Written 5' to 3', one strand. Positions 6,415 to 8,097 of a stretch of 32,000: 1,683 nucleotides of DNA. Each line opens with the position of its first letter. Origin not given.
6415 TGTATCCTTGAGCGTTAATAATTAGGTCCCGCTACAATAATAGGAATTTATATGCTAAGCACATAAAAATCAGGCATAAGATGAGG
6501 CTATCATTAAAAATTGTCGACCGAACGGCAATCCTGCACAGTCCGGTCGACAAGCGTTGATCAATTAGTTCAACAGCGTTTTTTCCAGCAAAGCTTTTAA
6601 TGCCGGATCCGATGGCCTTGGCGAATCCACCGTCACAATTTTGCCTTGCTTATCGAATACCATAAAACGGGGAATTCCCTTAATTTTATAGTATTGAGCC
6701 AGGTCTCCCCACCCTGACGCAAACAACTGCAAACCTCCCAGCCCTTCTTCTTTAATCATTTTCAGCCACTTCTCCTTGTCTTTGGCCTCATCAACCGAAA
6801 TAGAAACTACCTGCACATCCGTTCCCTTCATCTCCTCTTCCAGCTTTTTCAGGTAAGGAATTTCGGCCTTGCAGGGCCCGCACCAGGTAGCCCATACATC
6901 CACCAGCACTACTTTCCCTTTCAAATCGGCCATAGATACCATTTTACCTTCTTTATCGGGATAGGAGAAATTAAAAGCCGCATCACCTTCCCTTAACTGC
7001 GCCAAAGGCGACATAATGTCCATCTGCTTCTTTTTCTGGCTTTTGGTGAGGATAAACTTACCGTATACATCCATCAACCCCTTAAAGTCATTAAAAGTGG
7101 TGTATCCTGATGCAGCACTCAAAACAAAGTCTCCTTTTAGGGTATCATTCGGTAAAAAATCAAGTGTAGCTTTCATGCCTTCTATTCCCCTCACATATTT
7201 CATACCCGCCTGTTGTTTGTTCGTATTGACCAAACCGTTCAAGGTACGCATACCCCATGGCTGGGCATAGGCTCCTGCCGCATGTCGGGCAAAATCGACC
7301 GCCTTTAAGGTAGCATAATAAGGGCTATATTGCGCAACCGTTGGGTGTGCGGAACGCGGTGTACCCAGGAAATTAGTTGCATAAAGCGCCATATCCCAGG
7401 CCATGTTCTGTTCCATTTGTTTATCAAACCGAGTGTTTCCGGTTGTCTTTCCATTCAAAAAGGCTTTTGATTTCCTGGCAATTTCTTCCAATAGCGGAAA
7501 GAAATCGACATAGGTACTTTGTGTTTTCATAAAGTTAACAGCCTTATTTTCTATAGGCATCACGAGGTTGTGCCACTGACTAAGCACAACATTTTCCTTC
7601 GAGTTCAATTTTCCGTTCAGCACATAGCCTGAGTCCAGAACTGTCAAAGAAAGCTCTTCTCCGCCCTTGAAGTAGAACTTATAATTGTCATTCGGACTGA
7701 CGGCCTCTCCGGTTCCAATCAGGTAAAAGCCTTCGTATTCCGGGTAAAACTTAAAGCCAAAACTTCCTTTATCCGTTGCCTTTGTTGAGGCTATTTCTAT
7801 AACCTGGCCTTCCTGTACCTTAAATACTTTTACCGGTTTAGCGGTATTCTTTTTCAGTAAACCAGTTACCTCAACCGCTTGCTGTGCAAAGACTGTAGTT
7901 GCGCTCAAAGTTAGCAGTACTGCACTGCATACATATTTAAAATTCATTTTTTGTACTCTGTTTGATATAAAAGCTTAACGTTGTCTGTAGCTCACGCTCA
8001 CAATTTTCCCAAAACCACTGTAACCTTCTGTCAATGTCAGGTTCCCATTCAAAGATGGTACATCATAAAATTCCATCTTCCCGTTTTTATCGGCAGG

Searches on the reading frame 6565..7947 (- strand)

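Call 6: search_protein_families(library=pfam, proteins=[window:6565-7947:-])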
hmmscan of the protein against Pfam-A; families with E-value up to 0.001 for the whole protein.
window:6565-7947:- (460 aa): 7 families
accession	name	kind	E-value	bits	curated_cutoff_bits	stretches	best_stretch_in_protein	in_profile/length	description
PF08534.16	Redoxin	-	7e-21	75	26.6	1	320-444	2-135/148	Redoxin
PF00578.27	AhpC-TSA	-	2.5e-20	73.1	26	1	321-438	2-122/124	AhpC/TSA family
PF13905.12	Thioredoxin_8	-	1.1e-15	58.1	27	1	344-437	1-94/94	Thioredoxin-like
PF00085.26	Thioredoxin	-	1.6e-13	50.9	23.5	1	344-391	18-64/103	Thioredoxin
PF13098.12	Thioredoxin_2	-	5.6e-06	27.1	27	1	342-438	3-88/104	Thioredoxin-like domain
PF02630.20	SCO1-SenC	-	1.9e-05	25.1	22.8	1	326-396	3-76/134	SCO1/SenC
PF00255.25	GSHPx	-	3.3e-05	23.8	27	1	325-392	2-68/108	Glutathione peroxidase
